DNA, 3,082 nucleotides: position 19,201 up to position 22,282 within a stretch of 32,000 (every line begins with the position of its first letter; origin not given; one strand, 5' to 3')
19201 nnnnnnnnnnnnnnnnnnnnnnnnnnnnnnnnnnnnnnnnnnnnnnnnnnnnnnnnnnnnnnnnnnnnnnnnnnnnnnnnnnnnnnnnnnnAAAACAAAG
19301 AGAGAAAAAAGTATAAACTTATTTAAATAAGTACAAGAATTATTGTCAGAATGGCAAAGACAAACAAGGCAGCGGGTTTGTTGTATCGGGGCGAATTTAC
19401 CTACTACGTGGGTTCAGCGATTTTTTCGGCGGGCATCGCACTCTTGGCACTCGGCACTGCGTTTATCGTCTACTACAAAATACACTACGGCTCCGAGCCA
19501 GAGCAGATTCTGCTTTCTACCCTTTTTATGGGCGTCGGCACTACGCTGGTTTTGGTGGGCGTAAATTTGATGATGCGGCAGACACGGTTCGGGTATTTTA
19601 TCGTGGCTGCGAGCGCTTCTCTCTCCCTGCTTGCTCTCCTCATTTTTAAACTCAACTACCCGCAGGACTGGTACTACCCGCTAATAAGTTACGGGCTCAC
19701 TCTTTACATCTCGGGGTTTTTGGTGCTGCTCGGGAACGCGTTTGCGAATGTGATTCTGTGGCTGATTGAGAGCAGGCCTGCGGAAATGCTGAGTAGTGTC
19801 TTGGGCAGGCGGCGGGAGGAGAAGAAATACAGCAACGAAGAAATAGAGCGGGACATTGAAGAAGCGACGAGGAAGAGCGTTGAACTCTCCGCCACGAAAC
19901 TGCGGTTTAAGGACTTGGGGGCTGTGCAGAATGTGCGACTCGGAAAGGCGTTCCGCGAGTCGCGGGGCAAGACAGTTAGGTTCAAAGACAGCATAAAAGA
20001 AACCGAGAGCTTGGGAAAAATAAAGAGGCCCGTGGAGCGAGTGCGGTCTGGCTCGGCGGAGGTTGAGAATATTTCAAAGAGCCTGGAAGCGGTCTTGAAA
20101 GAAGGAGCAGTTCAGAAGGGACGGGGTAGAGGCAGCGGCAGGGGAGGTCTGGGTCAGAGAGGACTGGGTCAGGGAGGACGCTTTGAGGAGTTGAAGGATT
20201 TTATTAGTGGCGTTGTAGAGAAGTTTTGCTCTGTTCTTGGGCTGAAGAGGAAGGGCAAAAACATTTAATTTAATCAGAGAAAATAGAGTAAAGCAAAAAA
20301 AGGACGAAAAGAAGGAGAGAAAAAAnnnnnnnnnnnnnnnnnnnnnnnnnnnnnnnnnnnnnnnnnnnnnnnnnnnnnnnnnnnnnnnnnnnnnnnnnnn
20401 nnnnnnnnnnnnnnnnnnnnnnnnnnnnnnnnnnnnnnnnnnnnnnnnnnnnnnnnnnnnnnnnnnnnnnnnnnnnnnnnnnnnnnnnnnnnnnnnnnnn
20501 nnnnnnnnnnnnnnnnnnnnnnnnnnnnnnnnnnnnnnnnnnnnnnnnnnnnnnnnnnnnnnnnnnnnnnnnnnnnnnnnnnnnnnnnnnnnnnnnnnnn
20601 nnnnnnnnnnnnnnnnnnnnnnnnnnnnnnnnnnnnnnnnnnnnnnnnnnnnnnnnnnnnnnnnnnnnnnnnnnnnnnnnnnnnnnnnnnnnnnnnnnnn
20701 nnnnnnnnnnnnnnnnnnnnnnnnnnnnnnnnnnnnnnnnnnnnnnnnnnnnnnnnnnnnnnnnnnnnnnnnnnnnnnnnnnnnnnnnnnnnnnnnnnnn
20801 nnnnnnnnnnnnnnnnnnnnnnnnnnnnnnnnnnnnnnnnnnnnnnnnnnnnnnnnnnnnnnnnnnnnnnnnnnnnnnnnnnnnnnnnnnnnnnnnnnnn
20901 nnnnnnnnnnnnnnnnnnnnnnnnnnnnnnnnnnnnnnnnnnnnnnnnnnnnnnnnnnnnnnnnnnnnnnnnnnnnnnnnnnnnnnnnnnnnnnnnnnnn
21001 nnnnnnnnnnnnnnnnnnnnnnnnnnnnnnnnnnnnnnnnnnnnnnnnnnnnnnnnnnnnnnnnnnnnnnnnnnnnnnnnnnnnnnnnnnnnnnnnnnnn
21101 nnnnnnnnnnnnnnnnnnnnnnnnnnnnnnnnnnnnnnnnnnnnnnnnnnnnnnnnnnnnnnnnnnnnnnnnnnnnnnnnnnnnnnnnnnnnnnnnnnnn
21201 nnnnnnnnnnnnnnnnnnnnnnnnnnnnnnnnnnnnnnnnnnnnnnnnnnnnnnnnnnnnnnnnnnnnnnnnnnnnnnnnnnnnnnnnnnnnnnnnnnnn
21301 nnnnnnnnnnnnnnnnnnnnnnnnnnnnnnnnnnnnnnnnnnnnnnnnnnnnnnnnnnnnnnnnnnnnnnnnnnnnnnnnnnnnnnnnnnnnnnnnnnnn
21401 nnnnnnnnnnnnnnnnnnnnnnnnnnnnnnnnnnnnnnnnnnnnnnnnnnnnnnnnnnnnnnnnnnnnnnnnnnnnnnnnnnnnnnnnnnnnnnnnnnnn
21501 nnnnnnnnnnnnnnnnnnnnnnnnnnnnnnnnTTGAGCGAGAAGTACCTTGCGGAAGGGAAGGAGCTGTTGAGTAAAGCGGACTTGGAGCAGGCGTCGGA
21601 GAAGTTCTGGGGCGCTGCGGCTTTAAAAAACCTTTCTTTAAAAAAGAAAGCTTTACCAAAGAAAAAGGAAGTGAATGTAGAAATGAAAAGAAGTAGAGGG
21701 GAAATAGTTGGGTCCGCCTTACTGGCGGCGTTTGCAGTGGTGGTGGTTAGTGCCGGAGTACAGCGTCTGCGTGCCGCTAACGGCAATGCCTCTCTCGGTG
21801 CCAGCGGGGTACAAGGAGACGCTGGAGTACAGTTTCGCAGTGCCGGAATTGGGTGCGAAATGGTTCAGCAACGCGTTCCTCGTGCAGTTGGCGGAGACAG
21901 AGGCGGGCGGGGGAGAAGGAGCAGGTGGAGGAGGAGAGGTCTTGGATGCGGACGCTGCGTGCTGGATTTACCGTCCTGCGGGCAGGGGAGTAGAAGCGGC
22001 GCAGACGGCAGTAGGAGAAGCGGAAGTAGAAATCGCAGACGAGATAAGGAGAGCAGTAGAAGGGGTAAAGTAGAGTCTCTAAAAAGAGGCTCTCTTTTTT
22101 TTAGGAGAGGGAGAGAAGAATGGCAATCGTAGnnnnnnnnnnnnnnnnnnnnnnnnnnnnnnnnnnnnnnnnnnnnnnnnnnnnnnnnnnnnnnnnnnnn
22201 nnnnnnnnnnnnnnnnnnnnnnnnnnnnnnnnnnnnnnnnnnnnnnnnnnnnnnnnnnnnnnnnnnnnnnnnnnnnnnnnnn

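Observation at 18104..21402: Co-oriented ftsZ / 4-TM protein / actin-fold ATPase triad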

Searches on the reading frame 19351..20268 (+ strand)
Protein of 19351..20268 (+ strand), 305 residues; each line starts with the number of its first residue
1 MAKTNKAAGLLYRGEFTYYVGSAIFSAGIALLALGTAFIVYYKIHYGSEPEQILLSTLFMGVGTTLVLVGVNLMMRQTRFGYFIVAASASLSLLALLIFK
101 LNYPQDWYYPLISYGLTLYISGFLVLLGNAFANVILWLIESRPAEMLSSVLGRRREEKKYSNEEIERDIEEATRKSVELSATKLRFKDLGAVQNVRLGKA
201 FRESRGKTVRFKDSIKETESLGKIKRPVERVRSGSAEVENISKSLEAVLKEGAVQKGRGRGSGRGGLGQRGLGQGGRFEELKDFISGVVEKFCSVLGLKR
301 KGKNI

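Call 3: search_protein_families(library=pfam, proteins=[window:19351-20268:+], max_evalue=0.01)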
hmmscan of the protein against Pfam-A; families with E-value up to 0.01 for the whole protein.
window:19351-20268:+ (305 aa): 1 family
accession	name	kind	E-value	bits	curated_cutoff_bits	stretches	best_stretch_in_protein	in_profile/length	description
PF23600.1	DUF7139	-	5.1e-10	39.6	30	1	17-136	19-143/150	Domain of unknown function (DUF7139)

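Call 4: search_protein_families(library=ncbifam, proteins=[window:19351-20268:+], max_evalue=0.01)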
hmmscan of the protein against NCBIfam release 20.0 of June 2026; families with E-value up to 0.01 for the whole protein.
window:19351-20268:+ (305 aa): 0 families

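Call 57: search_protein_representatives(protein=window:19351-20268:+)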
Query: 305 residues. Proteins with E-value up to 0.001 (for the whole library): 54; up to 1e-10: 29; up to 1e-30: 8. The best 54 are listed.
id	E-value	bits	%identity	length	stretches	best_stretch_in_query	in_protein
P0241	1.5e-66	241.1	51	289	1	7-251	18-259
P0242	5.5e-64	232.7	50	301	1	6-252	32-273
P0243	8.0e-61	222.3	50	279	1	12-256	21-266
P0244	1.9e-55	204.7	41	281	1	8-252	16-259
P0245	1.7e-47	178.7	41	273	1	8-256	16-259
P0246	1.5e-46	175.5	38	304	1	6-259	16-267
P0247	1.4e-34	136.3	40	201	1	74-249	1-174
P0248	5.5e-32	127.7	37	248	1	17-257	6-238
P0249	6.3e-30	121.0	43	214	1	66-206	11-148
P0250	1.2e-29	120.0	42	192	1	74-256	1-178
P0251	9.7e-29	117.1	40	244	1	83-258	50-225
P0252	9.6e-28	113.8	35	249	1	17-255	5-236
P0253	1.7e-27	113.0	28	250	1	17-249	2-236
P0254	5.2e-26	108.1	47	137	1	11-126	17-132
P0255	6.2e-26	107.9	32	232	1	17-246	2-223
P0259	1.0e-14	71.0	33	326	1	14-185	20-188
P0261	3.0e-14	69.5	33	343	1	10-144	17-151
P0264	7.3e-14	68.3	30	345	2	11-150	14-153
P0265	1.9e-12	63.6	34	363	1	14-136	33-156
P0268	2.1e-11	60.2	33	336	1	12-133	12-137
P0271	7.3e-10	55.1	36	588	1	26-130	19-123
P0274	9.4e-09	51.5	27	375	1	21-177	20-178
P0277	2.0e-07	47.1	31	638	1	20-140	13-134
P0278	2.5e-07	46.8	25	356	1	21-173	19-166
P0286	6.7e-05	38.8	26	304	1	16-177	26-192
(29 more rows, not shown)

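Call 58: search_protein_families(library=pfam, proteins=[P0259, P0261, P0264, P0265, P0268, P0271, P0274, P0277, P0278, P0286], max_evalue=0.01)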
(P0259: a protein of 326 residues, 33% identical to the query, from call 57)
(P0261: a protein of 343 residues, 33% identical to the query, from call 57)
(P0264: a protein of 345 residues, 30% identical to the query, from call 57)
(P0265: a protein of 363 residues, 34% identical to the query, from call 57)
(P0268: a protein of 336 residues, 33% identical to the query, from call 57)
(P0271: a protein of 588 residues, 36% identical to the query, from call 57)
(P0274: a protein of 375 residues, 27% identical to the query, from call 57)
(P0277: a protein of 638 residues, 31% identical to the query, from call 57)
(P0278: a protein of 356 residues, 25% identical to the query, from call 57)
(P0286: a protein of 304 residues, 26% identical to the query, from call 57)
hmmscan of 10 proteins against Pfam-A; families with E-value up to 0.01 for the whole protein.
P0259 (326 aa): 2 families
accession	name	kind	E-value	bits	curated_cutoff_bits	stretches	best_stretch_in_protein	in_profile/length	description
PF01025.24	GrpE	-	3.8e-21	75.9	25.8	1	166-320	6-164/165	GrpE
PF23600.1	DUF7139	-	8.7e-14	51.8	30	1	25-141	21-142/150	Domain of unknown function (DUF7139)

P0261 (343 aa): 2 families
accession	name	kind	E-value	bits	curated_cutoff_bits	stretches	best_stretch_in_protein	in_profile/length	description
PF01025.24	GrpE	-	2.6e-13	50.4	25.8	1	183-341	5-164/165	GrpE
PF23600.1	DUF7139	-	1.8e-12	47.6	30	1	26-143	21-143/150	Domain of unknown function (DUF7139)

P0264 (345 aa): 2 families
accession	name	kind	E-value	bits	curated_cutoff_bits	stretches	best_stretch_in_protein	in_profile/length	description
PF01025.24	GrpE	-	2.4e-32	112.3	25.8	1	168-340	5-165/165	GrpE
PF23600.1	DUF7139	-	1.9e-14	54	30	1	23-138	22-140/150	Domain of unknown function (DUF7139)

P0265 (363 aa): 2 families
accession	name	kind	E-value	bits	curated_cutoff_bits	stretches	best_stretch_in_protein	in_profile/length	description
PF01025.24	GrpE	-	9.8e-16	58.3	25.8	1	206-362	7-163/165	GrpE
PF23600.1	DUF7139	-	2.4e-13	50.4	30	1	38-156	21-143/150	Domain of unknown function (DUF7139)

P0268 (336 aa): 2 families
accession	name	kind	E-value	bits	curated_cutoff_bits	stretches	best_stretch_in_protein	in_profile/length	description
PF01025.24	GrpE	-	3.3e-11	43.6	25.8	1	162-328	12-164/165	GrpE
PF23600.1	DUF7139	-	2.9e-09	37.1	30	1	19-138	21-141/150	Domain of unknown function (DUF7139)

P0271 (588 aa): 2 families
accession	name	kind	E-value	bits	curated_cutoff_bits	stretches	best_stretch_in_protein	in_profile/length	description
PF05235.19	CHAD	-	1.9e-53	182.3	25.6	1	279-516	2-228/228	CHAD domain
PF23600.1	DUF7139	-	8.5e-08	32.4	30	1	17-121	26-135/150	Domain of unknown function (DUF7139)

P0274 (375 aa): 2 families
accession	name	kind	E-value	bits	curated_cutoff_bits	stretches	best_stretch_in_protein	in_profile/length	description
PF01025.24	GrpE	-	7.1e-26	91.3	25.8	1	199-366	14-165/165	GrpE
PF02323.20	ELH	-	0.00051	20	20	1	185-246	61-120/255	Egg-laying hormone precursor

P0277 (638 aa): 4 families
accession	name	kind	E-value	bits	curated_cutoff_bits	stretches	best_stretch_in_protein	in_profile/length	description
PF05235.19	CHAD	-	1.2e-47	163.2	25.6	1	326-565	2-227/228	CHAD domain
PF23600.1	DUF7139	-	2.4e-05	24.4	30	1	18-126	27-139/150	Domain of unknown function (DUF7139)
PF13386.12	DsbD_2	-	0.0017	18.7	24.9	1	8-90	116-198/199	Cytochrome C biogenesis protein transmembrane region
PF13764.11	E3_UbLigase_R4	-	0.005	15.5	23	1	370-494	140-265/809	E3 ubiquitin-protein ligase UBR4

P0278 (356 aa): 3 families
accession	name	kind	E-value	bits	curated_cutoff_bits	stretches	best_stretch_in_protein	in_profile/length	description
PF01025.24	GrpE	-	4.3e-16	59.5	25.8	1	169-332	23-165/165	GrpE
PF23600.1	DUF7139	-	6.5e-15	55.5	30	1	11-130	15-140/150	Domain of unknown function (DUF7139)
PF24838.2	8xMP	-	0.00086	19.6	30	0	83-169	25-103/136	Octameric membrane protein family (8xMP)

P0286 (304 aa): 1 family
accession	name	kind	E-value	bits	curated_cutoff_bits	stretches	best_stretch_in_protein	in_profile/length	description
PF23600.1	DUF7139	-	5e-43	146.7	30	1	9-158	1-149/150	Domain of unknown function (DUF7139)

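Call 62: find_encoding_contigs(protein=P0264, flank=5000, max_places=3)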
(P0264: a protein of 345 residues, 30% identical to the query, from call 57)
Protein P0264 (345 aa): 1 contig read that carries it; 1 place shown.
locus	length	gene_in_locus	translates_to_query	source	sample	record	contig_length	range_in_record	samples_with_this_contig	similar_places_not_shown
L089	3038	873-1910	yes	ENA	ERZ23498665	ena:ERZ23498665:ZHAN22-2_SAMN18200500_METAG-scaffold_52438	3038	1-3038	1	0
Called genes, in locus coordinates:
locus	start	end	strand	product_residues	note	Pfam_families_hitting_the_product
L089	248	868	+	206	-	PF00092:VWA, PF13519:VWA_2, PF13768:VWA_3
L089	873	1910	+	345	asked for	PF23600:CdpA_N, PF01025:GrpE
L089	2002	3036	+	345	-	?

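Call 64: search_protein_families(library=pfam, proteins=[L089:2002-3036:+, L089:248-868:+], max_evalue=0.01)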
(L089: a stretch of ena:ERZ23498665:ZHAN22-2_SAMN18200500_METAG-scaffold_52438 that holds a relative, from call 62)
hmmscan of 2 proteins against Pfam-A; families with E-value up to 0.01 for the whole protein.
L089:2002-3036:+ (345 aa): 5 families
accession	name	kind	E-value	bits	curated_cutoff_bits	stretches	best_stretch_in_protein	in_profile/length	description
PF00012.26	HSP70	-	6.3e-118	395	20.6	2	87-340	101-354/599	Hsp70 protein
PF06723.19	MreB_Mbl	-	3.1e-16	59.6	27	1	7-336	3-298/327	MreB/Mbl protein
PF01968.24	Hydantoinase_A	-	5e-05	23.1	22.9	1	138-190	44-97/291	Hydantoinase/oxoprolinase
PF17651.6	Raco_middle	-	0.00067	19.8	26.8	0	280-320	52-92/163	RACo middle region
PF01869.26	BcrAD_BadFG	-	0.0025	17.8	31.5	0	8-322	1-73/271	BadF/BadG/BcrA/BcrD ATPase family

L089:248-868:+ (206 aa): 3 families
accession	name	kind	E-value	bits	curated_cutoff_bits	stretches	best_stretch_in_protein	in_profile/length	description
PF13519.12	VWA_2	-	1.6e-18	67.7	27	1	26-130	1-106/107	von Willebrand factor type A domain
PF00092.34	VWA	-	3.7e-17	63.5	23.8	1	25-162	1-144/174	von Willebrand factor type A domain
PF13768.12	VWA_3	-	9.8e-11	42.4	27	1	25-181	2-154/155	von Willebrand factor type A domain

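Call 66: find_homologous_proteins(query=window:19351-20268:+, max_evalue=0.001)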
Query window:19351-20268:+ (305 aa): 32 proteins with E <= 0.001 among 8000 candidates.
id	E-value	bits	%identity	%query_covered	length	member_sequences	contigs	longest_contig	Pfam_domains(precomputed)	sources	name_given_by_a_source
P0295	2.7e-188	642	99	100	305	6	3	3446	PF23600.2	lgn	-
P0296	3.2e-95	337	57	96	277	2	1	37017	PF23600.2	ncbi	-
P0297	5.0e-95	336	56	99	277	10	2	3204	PF23600.2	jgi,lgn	jgi:hypothetical protein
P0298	4.4e-91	323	60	84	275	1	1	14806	PF23600.2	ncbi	-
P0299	7.8e-90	319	62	85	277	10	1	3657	PF23600.2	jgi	-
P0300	3.8e-87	310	59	85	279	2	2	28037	PF23600.2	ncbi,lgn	-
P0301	1.2e-86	309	53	96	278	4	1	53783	PF23600.2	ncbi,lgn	-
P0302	1.3e-85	305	53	96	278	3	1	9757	PF23600.2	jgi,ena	-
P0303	1.4e-85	305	51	96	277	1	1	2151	PF23600.2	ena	-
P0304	4.8e-85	303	52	96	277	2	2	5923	PF23600.2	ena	-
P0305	6.6e-85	303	51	98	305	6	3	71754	PF23600.2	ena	-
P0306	4.8e-83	297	52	96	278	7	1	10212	PF23600.2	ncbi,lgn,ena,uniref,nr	ncbi:MAG: hypothetical protein EMLJLAPB_01209 [Candidatus Argoarchaeum ethanivorans]|uniref:Cell div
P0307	5.4e-83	297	51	96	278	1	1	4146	PF23600.2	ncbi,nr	ncbi:MAG: hypothetical protein EF812_07490 [Methanosarcinales archaeon]|nr:MAG: hypothetical protein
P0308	9.3e-83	296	50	96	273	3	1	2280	PF23600.2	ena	-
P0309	1.2e-82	296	54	82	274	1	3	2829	PF23600.2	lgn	-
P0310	5.2e-80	287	52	84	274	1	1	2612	PF23600.2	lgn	-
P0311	1.6e-79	285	50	85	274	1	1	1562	PF23600.2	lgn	-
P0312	1.6e-78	282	46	97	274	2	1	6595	PF23600.2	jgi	-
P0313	4.6e-78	281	52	99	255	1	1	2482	PF23600.2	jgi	jgi:hypothetical protein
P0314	2.1e-73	265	53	83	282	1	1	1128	PF23600.2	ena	-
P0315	3.0e-69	252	49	84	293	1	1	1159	PF23600.2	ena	-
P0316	1.4e-63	233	49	82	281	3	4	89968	PF23600.2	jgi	jgi:hypothetical protein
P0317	2.2e-61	226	46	83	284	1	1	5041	PF23600.2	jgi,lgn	-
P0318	6.3e-61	224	46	83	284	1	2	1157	PF23600.2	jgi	-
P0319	7.6e-61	224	46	83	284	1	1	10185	PF23600.2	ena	-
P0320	4.2e-60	222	45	84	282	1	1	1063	PF23600.2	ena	-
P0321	5.8e-60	221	46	81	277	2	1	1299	PF23600.2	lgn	-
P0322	5.9e-60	221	44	83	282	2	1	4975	PF23600.2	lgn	-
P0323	9.6e-60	220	44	83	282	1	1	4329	PF23600.2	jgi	jgi:hypothetical protein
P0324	7.7e-59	218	43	83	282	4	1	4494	PF23600.2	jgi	jgi:hypothetical protein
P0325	2.0e-58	216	44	84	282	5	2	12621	PF23600.2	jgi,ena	-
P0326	4.8e-55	205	45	78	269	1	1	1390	PF23600.2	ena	-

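Call 75: predict_structure(alignment_id=A2)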
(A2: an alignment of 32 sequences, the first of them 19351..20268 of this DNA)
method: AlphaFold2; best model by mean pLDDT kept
length: 305 residues; sequences in the alignment: 32
mean_pLDDT: 57.4   pTM: 0.34
mean pLDDT of the five models: 57.4, 53.7, 53.0, 51.9, 50.6
residues with pLDDT >= 90: 0; 70-90: 96; 50-70: 84; < 50: 125
segments of 3 or more residues with pLDDT < 50: 1-12, 145-160, 184-238, 252-278, 296-305
pLDDT, mean of each block of 10 residues (from residue 1): 37 67 86 84 70 81 83 67 66 73 59 70 73 70 50 43 68 69 46 38 38 43 37 44 56 41 33 43 55 44 34
secondary structure, 60 per line:
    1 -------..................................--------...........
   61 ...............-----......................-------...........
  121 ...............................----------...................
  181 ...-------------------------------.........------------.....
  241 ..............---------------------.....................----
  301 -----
elements in order: H8-41 H50-75 H81-102 H110-151 H162-183 H215-223 H236-254 H276-296

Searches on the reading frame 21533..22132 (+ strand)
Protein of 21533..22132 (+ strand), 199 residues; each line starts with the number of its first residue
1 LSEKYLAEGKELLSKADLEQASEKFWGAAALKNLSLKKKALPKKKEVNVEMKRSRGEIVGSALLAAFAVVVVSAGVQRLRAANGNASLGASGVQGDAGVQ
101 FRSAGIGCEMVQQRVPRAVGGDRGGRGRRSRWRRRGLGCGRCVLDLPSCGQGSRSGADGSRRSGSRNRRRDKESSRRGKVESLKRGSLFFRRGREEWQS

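Call 3: search_protein_families(library=pfam, proteins=[window:21533-22132:+], max_evalue=0.01)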
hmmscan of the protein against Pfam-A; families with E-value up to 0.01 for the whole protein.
window:21533-22132:+ (199 aa): 1 family
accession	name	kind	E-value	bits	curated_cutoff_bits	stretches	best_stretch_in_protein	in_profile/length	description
PF05942.16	PaREP1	-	2.1e-06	28.1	24.4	1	2-63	6-63/115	Archaeal PaREP1/PaREP8 family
